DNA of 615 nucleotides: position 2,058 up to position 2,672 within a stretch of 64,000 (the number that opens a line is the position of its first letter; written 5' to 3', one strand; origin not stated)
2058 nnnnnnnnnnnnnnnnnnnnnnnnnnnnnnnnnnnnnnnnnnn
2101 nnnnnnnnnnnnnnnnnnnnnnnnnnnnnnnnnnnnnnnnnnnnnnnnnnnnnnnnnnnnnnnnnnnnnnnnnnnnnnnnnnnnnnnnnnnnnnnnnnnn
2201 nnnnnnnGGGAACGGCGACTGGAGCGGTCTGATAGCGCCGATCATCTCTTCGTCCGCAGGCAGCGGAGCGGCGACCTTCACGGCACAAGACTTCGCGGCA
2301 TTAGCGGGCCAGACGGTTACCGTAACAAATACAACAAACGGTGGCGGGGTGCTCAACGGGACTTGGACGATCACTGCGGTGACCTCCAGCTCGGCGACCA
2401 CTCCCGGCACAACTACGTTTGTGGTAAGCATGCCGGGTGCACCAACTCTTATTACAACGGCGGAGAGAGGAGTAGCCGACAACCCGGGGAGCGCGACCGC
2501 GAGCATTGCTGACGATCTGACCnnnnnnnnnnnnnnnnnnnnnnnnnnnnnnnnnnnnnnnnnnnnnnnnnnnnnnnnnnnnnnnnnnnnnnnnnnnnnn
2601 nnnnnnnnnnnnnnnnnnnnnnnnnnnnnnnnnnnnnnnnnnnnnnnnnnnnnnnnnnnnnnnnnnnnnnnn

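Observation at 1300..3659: Fungal-type Agd3/CE18 deacetylase carried on a Big_2 Ig stalk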

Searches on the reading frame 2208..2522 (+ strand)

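Call 68: search_protein_families(library=pfam, proteins=[window:2208-2522:+], max_evalue=10)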
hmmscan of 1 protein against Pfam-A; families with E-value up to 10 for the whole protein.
window:2208-2522:+ (105 aa): 2 families
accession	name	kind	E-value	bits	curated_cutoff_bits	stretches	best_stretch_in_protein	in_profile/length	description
PF13437.12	HlyD_3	-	0.091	13.9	22.2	1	15-78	33-96/106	HlyD family secretion protein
PF21880.1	DUF6916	-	0.099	13.2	27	1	24-78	1-51/91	Domain of unknown function (DUF6916)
